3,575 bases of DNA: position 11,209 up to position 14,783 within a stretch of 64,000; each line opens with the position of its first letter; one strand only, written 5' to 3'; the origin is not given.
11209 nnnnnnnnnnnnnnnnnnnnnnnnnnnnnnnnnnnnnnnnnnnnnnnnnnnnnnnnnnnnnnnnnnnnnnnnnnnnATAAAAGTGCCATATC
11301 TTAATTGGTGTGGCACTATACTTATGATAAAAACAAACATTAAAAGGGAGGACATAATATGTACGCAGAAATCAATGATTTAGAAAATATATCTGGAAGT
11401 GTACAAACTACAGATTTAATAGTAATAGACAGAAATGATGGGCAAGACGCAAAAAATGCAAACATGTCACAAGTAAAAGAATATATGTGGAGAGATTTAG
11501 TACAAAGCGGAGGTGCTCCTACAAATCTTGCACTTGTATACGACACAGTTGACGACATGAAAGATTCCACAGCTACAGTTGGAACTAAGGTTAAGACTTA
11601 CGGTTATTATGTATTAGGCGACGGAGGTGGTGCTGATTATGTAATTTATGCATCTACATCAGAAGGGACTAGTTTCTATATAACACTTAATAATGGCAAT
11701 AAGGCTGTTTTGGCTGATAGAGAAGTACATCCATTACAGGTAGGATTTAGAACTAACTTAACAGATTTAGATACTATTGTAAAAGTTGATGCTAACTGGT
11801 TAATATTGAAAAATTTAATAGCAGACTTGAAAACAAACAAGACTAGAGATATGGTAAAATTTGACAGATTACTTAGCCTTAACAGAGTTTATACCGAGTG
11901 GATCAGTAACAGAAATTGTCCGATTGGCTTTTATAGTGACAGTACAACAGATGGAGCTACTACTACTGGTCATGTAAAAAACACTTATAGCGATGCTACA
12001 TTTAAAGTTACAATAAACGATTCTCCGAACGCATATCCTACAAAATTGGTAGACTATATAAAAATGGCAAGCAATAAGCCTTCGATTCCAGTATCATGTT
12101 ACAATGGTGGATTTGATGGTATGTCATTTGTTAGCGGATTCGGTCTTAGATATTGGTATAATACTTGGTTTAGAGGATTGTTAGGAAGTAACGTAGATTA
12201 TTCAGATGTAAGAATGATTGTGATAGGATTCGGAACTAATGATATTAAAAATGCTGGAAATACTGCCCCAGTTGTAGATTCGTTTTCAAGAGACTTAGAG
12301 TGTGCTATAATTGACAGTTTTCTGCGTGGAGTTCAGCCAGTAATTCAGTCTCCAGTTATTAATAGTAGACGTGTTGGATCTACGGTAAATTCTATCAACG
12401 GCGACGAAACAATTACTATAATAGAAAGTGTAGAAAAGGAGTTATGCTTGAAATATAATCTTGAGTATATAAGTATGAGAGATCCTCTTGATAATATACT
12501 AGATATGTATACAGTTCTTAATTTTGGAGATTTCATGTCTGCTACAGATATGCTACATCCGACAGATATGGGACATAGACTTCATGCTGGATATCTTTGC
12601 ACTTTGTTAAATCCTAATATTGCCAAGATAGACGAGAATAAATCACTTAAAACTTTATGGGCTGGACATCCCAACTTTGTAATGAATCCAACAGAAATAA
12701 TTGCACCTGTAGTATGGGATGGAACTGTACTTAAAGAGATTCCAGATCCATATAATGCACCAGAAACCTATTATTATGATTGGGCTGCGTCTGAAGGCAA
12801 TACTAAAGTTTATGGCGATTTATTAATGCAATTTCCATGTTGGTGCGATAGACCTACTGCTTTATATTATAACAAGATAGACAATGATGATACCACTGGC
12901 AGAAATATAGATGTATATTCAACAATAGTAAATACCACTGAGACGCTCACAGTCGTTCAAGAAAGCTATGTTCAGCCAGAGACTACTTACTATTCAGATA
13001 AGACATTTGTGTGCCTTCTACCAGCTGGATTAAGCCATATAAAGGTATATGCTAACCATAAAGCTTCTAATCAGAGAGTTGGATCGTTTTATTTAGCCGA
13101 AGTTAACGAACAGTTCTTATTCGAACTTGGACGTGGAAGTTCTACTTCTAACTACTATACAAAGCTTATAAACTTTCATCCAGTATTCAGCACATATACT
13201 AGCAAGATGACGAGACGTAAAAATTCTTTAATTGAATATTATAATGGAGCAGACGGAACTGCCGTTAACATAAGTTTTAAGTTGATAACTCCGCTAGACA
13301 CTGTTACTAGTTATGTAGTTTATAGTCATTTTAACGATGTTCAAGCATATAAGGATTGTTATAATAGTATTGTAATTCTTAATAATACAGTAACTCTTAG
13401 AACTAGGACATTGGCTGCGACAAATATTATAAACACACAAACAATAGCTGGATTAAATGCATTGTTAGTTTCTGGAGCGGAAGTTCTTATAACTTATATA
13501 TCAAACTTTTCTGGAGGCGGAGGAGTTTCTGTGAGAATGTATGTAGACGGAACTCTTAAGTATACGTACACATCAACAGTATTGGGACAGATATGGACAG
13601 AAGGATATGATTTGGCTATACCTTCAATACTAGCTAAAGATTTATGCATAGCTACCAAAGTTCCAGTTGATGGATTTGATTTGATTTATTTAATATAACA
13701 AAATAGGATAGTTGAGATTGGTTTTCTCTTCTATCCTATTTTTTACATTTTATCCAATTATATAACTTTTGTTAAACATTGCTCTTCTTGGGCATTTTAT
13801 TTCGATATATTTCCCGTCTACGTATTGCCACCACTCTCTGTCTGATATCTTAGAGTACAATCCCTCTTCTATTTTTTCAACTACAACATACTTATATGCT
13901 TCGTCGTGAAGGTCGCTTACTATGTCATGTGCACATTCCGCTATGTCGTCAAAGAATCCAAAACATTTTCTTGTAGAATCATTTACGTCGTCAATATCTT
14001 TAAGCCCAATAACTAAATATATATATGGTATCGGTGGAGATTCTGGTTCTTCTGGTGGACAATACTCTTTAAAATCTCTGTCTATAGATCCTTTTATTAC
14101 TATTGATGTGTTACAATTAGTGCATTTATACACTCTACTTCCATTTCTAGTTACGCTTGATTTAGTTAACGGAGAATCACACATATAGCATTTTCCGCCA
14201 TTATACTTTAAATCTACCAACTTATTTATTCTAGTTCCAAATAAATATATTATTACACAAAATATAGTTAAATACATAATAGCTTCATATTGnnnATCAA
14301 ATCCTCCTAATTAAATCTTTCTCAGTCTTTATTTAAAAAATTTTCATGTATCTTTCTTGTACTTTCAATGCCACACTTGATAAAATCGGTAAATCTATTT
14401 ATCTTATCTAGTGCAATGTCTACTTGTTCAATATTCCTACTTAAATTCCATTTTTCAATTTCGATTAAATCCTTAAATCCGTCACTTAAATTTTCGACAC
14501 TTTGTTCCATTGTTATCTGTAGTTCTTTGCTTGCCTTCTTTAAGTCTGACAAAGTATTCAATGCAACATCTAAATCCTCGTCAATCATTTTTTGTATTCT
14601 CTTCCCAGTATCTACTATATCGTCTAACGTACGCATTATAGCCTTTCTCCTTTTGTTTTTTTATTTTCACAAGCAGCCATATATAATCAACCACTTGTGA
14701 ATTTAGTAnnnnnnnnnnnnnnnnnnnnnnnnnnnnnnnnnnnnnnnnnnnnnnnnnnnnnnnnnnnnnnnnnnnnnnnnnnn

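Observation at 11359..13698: Large SGNH/GDSL esterase-domain protein placed after the lysis cassette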

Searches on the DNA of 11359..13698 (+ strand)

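Call 5: search_dna_similar(query=window:11359-13698:+, collection=phages, mode=near, max_rows=20)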
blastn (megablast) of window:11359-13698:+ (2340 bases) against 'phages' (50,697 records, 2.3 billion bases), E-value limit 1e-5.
No match.

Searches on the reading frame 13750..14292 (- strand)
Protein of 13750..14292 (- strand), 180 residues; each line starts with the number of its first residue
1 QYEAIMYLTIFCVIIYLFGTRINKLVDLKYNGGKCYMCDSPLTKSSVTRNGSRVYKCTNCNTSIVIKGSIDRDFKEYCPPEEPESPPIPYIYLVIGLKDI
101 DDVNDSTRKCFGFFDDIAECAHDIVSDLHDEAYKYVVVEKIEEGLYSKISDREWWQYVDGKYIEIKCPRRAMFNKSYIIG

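Call 4: search_protein_families(library=phrogs, proteins=[window:13750-14292:-], max_evalue=0.001)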
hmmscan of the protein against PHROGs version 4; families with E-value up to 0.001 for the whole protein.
window:13750-14292:- (180 aa): 0 families

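Call 20: search_protein_families(library=pfam, proteins=[window:13750-14292:-], max_evalue=0.01)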
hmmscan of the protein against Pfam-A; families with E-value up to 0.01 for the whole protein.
window:13750-14292:- (180 aa): 0 families

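Call 94: search_protein_families(library=ncbifam, proteins=[window:13750-14292:-], max_evalue=0.01)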
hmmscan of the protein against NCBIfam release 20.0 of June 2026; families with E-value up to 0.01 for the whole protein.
window:13750-14292:- (180 aa): 1 family
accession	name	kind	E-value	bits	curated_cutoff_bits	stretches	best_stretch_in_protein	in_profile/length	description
NF033544.1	transpos_IS1249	exception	0.0082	15.3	300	0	34-73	3-43/382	IS1249 family transposase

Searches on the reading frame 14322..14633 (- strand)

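Call 4: search_protein_families(library=phrogs, proteins=[window:14322-14633:-], max_evalue=0.001)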
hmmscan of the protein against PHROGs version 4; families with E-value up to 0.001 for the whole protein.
window:14322-14633:- (103 aa): 0 families

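Call 20: search_protein_families(library=pfam, proteins=[window:14322-14633:-], max_evalue=0.01)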
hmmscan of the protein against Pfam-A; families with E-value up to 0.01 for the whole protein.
window:14322-14633:- (103 aa): 1 family
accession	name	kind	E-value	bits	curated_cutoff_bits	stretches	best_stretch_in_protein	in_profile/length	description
PF07889.17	DUF1664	-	0.0058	17.1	34.6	0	44-93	41-93/124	Protein of unknown function (DUF1664)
